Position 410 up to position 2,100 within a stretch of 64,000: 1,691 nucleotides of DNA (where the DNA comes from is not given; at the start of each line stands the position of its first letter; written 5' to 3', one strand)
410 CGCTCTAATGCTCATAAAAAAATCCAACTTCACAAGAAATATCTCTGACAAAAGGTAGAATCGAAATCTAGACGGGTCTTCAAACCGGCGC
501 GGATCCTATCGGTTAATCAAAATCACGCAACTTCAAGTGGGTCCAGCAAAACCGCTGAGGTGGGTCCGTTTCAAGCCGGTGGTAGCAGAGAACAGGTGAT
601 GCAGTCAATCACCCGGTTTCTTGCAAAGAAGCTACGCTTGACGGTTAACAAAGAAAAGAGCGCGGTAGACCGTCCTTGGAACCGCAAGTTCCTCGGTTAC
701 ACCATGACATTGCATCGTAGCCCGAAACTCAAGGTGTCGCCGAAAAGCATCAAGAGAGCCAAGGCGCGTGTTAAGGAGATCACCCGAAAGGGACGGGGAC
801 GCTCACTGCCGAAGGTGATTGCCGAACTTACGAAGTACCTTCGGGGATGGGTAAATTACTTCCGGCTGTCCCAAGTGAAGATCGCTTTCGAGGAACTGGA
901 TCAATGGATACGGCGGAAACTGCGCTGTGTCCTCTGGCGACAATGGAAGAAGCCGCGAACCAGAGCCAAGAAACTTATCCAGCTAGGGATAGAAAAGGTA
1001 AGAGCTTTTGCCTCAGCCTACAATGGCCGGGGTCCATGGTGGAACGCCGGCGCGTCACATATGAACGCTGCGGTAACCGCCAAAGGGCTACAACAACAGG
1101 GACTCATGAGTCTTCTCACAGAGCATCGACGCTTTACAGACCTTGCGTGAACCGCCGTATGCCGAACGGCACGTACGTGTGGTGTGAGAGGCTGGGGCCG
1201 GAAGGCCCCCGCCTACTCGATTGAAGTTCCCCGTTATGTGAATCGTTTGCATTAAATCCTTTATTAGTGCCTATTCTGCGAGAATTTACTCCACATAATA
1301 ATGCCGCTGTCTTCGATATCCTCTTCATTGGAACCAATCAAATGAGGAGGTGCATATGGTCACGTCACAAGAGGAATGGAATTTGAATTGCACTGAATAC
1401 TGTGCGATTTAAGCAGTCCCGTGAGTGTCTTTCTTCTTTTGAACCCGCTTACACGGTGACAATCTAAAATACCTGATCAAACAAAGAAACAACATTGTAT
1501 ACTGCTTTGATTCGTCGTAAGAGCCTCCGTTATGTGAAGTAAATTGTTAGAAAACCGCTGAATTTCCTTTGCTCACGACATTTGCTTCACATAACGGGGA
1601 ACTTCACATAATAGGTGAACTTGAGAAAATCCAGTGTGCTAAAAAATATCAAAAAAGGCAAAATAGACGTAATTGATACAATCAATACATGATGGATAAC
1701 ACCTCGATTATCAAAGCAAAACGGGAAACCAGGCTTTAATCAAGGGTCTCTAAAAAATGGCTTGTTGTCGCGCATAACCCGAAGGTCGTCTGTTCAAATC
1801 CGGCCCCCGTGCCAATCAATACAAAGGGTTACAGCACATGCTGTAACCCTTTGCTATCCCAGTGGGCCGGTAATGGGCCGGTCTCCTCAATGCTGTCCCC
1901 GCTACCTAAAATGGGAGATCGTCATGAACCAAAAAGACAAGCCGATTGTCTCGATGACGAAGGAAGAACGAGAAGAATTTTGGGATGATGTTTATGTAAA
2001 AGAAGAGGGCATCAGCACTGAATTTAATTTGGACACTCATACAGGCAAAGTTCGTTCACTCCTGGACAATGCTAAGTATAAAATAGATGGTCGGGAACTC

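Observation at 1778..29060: Duplicated module (tRNA-3'-end-like sequence + perfect palindrome + paralogous small gene) brackets a 27-kb segment holding the helicase/TA region and the whole EPS locus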

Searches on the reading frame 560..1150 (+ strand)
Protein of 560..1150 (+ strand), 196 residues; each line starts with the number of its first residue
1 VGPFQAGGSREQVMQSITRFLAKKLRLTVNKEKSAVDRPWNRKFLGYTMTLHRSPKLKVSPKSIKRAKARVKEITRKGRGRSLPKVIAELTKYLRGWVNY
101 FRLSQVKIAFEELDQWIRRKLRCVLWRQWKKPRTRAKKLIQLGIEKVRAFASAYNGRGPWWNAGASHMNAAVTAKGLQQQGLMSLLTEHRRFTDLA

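Call 16: search_protein_families(library=pfam, proteins=[window:560-1150:+], max_evalue=0.01)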
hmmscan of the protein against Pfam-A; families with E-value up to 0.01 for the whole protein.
window:560-1150:+ (196 aa): 1 family
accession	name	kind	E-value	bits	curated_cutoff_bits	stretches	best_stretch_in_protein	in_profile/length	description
PF08388.16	GIIM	-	1.4e-22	79.9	23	1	64-137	1-74/80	Group II intron, maturase-specific domain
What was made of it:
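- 1..1611 (+): Context only: 3' part of a group II intron (maturase domain ORF 560-1150), inserted into the end of the preceding element. Pfam GIIM, E 1.4e-22 (call 16).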

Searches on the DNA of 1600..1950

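Call 17: search_rna_families(source=window, start=1600, end=1950, threshold=evalue, max_evalue=10, show_alignments=3)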
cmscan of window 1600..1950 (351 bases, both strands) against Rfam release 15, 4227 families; matches with E-value up to 10: 2.
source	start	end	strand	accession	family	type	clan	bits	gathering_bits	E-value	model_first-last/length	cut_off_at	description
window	1807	1859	+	RF02353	BjrC68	Gene; sRNA;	-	20.1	39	0.0057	1-82/82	no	Bradyrhizobiaceae sRNA BjrC68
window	1818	1874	+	RF01089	PK-repBA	Cis-reg;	-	13.9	45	1.5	1-124/124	no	Pseudoknot of the regulatory region of the repBA gene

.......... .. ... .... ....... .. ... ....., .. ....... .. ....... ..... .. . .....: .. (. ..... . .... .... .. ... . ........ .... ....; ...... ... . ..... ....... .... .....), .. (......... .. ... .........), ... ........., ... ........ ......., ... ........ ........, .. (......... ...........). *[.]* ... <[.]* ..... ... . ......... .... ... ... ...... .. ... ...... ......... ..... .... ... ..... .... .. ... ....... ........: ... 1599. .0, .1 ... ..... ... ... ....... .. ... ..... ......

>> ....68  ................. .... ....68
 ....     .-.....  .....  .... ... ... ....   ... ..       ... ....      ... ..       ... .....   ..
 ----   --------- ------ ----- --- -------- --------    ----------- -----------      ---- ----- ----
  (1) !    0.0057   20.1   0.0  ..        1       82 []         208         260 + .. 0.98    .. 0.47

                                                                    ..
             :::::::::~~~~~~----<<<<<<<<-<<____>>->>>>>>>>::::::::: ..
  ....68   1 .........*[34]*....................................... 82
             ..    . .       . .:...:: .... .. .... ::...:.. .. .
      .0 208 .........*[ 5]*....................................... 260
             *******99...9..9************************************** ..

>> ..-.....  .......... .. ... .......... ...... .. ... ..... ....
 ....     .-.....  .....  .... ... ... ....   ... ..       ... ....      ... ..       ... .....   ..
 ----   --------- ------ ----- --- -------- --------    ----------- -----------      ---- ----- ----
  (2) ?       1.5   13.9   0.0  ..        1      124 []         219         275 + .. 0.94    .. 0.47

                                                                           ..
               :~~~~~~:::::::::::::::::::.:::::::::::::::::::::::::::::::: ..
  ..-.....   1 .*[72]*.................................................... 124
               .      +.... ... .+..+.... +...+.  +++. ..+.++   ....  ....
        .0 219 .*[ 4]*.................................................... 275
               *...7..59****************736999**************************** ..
